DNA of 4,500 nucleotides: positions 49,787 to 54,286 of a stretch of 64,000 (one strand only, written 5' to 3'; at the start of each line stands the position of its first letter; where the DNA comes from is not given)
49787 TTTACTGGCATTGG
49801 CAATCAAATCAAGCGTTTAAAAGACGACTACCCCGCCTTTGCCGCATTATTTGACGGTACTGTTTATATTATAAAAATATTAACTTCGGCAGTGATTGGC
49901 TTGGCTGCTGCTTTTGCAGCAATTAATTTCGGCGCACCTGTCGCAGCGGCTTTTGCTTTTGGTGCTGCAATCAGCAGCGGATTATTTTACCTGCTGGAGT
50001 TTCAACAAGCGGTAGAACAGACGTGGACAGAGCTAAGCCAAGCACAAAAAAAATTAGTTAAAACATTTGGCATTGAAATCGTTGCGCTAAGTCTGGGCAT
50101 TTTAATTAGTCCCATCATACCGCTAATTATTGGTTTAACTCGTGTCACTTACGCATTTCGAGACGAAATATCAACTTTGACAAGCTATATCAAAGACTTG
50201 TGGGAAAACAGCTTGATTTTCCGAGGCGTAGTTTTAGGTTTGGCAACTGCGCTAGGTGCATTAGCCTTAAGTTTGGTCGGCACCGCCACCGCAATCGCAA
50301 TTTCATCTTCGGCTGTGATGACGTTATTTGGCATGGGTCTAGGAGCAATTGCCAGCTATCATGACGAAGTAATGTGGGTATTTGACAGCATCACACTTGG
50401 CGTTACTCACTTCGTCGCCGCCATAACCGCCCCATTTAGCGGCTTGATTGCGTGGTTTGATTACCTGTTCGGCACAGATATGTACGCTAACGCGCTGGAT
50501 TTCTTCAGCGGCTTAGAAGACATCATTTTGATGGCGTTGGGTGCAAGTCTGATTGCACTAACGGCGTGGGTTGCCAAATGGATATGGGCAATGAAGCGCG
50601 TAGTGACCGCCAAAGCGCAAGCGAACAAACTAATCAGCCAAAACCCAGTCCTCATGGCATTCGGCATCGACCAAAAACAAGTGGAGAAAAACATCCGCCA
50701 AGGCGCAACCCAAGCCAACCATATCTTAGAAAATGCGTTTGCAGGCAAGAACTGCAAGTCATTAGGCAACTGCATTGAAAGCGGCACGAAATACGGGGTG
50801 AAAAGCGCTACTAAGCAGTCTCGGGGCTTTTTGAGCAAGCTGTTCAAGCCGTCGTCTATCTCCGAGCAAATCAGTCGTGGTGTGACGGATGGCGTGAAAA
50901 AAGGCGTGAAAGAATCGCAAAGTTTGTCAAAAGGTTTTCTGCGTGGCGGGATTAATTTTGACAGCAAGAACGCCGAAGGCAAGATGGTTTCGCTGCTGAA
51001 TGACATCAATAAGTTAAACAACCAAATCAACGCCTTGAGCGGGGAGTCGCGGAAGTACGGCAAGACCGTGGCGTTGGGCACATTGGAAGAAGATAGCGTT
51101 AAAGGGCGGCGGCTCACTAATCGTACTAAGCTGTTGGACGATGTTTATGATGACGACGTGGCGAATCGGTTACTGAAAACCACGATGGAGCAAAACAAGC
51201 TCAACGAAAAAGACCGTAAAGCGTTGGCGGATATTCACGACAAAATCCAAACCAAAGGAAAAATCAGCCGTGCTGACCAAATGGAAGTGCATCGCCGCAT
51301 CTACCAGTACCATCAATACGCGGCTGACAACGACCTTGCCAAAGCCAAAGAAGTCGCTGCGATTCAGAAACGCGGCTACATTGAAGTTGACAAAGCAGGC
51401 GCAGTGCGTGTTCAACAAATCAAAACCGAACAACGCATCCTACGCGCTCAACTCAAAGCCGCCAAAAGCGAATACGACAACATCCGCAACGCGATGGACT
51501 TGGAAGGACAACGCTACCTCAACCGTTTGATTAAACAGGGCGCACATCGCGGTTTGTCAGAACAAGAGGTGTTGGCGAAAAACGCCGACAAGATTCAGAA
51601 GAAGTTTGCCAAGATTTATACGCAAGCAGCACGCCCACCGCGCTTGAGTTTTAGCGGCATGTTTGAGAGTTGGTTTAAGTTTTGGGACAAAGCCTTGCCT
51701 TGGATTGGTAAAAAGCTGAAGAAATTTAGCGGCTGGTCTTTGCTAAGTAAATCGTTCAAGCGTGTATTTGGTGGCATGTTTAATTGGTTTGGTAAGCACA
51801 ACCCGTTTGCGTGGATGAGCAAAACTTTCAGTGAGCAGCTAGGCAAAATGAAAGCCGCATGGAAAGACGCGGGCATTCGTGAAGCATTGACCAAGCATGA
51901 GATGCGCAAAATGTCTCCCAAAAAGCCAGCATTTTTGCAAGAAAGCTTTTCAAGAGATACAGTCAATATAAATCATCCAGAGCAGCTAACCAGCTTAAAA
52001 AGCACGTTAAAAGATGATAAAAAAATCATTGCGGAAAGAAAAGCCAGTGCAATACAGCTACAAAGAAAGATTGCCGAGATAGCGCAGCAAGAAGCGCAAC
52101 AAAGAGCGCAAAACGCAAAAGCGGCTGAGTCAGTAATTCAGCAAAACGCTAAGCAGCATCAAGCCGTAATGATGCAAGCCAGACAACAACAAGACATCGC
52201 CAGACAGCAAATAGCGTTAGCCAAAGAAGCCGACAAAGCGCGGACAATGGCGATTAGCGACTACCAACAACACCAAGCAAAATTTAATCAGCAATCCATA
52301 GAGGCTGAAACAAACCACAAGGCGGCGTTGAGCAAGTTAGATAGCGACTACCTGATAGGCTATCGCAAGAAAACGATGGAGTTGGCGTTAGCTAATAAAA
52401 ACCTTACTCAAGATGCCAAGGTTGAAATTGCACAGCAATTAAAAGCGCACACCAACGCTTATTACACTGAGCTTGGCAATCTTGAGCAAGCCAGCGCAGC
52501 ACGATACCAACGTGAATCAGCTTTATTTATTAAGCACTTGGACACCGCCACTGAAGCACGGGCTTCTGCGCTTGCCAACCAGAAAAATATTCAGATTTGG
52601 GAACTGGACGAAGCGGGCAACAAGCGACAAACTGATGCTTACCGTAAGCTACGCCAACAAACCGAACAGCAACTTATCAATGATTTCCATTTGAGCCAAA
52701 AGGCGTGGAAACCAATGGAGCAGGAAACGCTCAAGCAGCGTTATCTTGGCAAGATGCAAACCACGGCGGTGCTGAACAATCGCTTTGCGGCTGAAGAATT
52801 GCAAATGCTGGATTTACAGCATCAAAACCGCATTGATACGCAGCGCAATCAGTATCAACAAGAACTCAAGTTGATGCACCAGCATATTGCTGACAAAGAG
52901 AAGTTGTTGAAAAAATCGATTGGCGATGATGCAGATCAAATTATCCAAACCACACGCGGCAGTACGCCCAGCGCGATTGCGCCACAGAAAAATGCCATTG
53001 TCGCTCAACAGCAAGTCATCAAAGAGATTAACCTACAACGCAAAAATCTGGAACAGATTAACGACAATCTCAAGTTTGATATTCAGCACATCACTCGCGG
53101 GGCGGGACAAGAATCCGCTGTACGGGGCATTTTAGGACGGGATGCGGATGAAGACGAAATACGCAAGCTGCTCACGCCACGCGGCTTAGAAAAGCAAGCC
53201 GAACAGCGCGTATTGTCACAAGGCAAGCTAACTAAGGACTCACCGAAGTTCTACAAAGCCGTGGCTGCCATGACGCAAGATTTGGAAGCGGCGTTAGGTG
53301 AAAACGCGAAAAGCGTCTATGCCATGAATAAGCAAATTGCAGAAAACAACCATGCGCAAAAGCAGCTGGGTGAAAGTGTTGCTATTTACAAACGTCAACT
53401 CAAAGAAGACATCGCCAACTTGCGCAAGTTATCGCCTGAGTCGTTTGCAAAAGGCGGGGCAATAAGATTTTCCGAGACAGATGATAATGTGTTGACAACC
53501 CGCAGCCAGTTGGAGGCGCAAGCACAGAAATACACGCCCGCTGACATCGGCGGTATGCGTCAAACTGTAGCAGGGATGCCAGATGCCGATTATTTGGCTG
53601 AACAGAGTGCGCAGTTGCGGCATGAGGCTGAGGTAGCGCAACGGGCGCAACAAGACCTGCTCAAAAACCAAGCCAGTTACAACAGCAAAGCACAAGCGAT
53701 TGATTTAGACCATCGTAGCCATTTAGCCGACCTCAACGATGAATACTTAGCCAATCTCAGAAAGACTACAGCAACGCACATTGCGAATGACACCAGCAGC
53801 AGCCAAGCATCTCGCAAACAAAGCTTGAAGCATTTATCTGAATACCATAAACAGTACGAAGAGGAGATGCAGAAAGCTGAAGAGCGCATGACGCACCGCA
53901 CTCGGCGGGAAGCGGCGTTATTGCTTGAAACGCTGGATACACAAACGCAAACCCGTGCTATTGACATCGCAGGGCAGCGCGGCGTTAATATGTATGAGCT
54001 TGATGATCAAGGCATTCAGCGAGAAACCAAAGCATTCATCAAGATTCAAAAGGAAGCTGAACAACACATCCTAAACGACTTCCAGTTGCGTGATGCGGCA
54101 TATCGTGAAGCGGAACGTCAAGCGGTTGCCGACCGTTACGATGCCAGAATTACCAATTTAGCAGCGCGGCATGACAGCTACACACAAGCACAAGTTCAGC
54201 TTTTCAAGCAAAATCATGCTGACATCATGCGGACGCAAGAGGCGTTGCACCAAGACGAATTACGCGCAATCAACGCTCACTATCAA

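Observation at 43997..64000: One uninterrupted >20-kb reading frame (>6,668 codons, still open at the window end) missing from the ORF track: a giant tape-measure-like protein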

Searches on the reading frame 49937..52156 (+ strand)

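Call 42: search_protein_families(library=pfam, proteins=[window:49937-52156:+], max_evalue=0.1)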
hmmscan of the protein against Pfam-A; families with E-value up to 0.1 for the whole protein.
window:49937-52156:+ (740 aa): 1 family
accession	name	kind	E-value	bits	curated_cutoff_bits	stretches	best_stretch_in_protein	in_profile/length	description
PF22944.1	DGKD_4H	-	0.014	16.1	27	0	290-357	41-109/120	Diacylglycerol kinase delta, helical domain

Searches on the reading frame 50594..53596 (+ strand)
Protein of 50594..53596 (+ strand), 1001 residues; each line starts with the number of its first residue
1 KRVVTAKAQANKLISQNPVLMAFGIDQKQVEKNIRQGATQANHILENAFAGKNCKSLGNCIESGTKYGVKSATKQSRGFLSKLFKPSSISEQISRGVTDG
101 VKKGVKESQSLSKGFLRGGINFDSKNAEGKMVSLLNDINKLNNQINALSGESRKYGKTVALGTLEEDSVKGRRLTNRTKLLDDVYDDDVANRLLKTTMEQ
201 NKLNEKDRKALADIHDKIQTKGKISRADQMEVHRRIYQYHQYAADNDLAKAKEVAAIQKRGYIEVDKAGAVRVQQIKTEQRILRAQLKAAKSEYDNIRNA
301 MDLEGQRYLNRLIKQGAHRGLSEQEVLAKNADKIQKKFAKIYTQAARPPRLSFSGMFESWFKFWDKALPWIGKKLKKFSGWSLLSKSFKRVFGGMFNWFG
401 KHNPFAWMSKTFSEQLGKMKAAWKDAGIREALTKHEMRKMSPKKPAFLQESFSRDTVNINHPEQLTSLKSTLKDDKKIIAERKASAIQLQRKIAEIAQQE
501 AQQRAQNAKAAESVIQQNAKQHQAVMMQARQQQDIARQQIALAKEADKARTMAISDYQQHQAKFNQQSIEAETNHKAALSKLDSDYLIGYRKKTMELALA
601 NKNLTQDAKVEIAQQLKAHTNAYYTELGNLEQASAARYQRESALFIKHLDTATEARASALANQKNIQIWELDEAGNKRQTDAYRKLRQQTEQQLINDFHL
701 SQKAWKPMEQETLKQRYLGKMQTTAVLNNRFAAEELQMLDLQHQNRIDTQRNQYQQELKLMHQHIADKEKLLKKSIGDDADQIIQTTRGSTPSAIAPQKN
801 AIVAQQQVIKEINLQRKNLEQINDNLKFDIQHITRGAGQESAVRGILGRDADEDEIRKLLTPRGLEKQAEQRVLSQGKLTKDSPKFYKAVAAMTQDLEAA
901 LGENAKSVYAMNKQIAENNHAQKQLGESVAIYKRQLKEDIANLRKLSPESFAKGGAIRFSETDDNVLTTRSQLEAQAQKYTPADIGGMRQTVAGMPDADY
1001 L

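Call 80: predict_structure(protein=window:50594-53596:+)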
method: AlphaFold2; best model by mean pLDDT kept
length: 1001 residues; sequences in the alignment: 1
mean_pLDDT: 49.6   pTM: 0.24
mean pLDDT of the five models: 49.6, 48.2, 45.9, 45.3, 42.7
residues with pLDDT >= 90: 0; 70-90: 49; 50-70: 362; < 50: 590
segments of 3 or more residues with pLDDT < 50: 1-4, 21-24, 40-58, 60-136, 141-182, 243-251, 253-258, 260-263, 268-287, 289-295, 345-361, 391-393, 395-397, 399-401, 403-410, 412-417, 422-441, 443-465, 523-526, 528-547, 549-562, 632-684, 686-703, 705-708, 710-756, 821-842, 907-932, 939-941, 943-980, 982-1001
pLDDT, mean of each block of 10 residues (from residue 1): 49 56 55 57 45 45 44 42 41 42 44 37 41 47 45 38 31 40 54 62 62 66 58 58 49 47 44 41 42 47 66 73 71 68 47 42 53 51 50 48 45 47 45 34 36 33 47 52 60 64 61 54 46 43 46 45 49 52 51 56 55 59 53 44 42 41 40 43 46 47 45 45 39 39 41 49 63 68 57 56 62 58 43 43 50 57 72 69 72 68 49 44 45 49 46 36 38 42 45 41 32
secondary structure, 60 per line:
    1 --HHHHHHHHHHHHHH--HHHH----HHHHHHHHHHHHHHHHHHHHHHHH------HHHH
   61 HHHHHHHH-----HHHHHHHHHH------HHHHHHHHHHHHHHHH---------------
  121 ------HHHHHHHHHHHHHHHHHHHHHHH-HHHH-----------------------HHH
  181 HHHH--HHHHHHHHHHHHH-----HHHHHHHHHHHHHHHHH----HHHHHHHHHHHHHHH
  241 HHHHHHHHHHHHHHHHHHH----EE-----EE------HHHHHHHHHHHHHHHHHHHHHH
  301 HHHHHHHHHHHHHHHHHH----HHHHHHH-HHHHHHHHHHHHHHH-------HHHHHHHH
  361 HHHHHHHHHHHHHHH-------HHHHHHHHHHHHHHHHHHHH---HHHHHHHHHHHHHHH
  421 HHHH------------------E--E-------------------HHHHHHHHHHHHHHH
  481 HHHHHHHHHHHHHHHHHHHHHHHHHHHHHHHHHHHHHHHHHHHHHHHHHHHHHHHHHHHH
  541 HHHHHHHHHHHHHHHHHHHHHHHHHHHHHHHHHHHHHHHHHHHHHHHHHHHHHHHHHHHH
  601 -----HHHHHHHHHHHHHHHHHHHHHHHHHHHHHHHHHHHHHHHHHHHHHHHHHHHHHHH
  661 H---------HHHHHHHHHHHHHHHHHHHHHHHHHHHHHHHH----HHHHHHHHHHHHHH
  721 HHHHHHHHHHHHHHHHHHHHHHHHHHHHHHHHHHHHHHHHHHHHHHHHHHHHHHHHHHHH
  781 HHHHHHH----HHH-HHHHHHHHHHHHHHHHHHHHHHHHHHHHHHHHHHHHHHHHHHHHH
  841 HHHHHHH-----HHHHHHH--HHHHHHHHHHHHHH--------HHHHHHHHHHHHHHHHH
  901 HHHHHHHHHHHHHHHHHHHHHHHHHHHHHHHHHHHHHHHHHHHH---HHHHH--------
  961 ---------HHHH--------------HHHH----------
elements in order (helices of 4 or more, strands of 3 or more residues): H3-16 H19-22 H27-50 H57-68 H74-83 H90-105 H127-149 H151-154 H178-184 H187-199 H205-221 H226-259 H279-318 H323-329 H331-345 H353-375 H383-402 H406-424 H466-600 H606-661 H671-702 H707-787 H796-847 H853-859 H862-875 H884-944 H948-952 H970-973 H988-991

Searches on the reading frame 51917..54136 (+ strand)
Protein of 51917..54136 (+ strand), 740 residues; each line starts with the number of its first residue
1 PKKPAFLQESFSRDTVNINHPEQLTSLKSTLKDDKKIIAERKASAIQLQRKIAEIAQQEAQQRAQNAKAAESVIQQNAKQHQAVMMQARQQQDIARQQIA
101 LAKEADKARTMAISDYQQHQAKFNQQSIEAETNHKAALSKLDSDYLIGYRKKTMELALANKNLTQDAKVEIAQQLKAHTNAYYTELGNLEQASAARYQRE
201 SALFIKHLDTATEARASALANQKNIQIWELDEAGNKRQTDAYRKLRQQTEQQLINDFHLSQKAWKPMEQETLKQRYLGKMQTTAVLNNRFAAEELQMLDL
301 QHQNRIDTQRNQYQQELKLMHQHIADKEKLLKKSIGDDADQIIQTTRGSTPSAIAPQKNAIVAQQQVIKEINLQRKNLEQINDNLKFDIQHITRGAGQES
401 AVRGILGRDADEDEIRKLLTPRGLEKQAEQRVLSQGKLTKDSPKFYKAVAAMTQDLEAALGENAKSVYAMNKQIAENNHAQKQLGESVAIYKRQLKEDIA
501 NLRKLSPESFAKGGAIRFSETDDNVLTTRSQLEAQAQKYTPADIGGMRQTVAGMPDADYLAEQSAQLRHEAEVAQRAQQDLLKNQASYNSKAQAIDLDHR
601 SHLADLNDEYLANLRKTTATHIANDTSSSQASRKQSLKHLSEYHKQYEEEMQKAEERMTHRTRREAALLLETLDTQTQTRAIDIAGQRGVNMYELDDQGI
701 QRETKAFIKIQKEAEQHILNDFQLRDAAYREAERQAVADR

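Call 42: search_protein_families(library=pfam, proteins=[window:51917-54136:+], max_evalue=0.1)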
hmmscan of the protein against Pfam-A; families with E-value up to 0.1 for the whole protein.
window:51917-54136:+ (740 aa): 1 family
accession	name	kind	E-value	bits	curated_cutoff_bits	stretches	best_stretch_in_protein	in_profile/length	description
PF20777.4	KH_SLS1_2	-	0.068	14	27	0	595-629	2-37/63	SLS1 protein second KH domain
